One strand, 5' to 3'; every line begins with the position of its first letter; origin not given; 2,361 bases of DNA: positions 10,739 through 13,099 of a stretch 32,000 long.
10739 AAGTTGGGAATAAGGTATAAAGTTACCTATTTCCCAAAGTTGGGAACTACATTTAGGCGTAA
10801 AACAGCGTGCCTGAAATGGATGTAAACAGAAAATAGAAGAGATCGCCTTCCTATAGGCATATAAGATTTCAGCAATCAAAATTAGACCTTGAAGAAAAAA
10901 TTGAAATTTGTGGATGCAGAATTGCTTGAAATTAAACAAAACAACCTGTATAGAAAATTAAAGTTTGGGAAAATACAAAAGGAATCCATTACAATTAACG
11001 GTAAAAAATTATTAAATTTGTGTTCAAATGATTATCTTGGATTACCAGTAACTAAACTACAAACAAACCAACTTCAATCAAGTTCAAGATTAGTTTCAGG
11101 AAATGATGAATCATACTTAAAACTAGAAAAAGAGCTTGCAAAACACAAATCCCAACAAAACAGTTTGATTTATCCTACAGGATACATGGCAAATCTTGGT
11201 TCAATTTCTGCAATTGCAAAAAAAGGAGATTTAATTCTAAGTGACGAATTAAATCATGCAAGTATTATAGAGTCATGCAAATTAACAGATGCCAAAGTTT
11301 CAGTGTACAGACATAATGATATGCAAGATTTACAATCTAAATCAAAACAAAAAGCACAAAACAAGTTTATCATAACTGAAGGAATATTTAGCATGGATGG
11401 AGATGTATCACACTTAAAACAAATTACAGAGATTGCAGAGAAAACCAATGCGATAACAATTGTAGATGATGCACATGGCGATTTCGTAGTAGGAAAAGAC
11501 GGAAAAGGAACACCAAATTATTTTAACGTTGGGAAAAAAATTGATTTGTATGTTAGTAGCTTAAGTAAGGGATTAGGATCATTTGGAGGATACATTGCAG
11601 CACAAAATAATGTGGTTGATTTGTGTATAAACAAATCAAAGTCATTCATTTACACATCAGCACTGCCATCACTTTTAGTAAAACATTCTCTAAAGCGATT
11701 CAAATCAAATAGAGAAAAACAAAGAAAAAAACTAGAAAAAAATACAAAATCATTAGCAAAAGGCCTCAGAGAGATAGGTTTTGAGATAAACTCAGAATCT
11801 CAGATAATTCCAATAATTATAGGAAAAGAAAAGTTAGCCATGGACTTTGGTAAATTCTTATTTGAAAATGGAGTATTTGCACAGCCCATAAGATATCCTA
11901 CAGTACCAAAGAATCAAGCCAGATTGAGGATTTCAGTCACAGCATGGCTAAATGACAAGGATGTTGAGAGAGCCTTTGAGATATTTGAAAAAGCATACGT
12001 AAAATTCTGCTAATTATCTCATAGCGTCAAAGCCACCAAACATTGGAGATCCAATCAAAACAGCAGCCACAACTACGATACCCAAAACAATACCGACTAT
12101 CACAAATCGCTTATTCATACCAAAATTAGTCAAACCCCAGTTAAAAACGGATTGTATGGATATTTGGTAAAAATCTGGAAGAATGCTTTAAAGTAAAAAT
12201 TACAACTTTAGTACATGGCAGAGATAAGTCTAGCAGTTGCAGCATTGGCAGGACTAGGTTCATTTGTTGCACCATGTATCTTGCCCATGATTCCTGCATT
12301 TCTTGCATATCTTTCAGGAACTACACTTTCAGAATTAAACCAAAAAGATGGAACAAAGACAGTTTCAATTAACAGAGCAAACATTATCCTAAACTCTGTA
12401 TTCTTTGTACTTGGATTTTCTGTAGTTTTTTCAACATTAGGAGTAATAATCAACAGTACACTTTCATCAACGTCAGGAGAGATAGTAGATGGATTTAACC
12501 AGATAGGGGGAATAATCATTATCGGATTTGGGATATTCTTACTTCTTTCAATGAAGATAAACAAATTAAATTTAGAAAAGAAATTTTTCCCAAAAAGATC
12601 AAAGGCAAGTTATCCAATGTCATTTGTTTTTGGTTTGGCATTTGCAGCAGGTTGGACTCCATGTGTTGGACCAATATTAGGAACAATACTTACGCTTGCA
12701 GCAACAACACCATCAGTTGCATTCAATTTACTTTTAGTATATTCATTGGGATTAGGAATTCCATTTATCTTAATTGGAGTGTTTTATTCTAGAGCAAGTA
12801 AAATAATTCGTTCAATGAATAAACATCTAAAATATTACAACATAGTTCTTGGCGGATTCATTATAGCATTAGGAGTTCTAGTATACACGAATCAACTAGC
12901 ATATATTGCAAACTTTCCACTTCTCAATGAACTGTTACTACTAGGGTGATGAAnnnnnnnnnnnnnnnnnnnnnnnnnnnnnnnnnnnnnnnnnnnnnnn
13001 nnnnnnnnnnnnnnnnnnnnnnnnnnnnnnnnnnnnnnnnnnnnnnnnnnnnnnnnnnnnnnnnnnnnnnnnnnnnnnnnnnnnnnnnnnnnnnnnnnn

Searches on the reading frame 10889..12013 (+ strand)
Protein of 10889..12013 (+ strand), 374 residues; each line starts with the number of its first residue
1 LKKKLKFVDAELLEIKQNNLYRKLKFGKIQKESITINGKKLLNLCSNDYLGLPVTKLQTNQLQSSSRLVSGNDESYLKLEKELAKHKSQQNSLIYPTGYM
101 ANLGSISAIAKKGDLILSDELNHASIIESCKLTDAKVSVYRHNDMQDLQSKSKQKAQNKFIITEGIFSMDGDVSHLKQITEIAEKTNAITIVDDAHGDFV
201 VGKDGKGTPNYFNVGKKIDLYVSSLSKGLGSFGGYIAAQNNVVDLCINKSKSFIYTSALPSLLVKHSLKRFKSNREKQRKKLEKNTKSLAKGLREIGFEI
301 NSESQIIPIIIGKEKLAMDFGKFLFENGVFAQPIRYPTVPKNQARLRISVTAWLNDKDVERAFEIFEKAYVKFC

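Call 6: search_protein_families(library=pfam, proteins=[window:10889-12013:+])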
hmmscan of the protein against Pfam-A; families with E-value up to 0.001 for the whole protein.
window:10889-12013:+ (374 aa): 3 families
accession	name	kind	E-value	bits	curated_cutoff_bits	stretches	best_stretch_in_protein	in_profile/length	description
PF00155.27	Aminotran_1_2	-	1.8e-58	198.9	19.7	1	40-364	2-359/361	Aminotransferase class I and II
PF01053.26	Cys_Met_Meta_PP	-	5.9e-06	25.5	27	1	78-195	56-175/381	Cys/Met metabolism PLP-dependent enzyme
PF01212.27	Beta_elim_lyase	-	6e-05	23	27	1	70-298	28-235/288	Beta-eliminating lyase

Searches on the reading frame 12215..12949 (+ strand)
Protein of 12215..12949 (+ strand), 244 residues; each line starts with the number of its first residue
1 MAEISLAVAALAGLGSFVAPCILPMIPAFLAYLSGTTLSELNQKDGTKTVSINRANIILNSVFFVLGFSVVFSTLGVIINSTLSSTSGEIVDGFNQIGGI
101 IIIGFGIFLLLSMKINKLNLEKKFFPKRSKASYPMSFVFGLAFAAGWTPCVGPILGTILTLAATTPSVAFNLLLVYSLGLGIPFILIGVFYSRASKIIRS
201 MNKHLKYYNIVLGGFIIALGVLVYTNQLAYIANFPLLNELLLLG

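Call 6: search_protein_families(library=pfam, proteins=[window:12215-12949:+])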
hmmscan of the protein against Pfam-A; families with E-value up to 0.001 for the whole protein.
window:12215-12949:+ (244 aa): 2 families
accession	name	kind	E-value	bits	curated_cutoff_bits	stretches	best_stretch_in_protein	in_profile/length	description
PF02683.22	DsbD_TM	-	7.5e-11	42.2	27.1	1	6-212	5-203/219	Cytochrome C biogenesis protein transmembrane domain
PF13386.12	DsbD_2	-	4.5e-07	30.4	24.9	1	9-221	2-198/199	Cytochrome C biogenesis protein transmembrane region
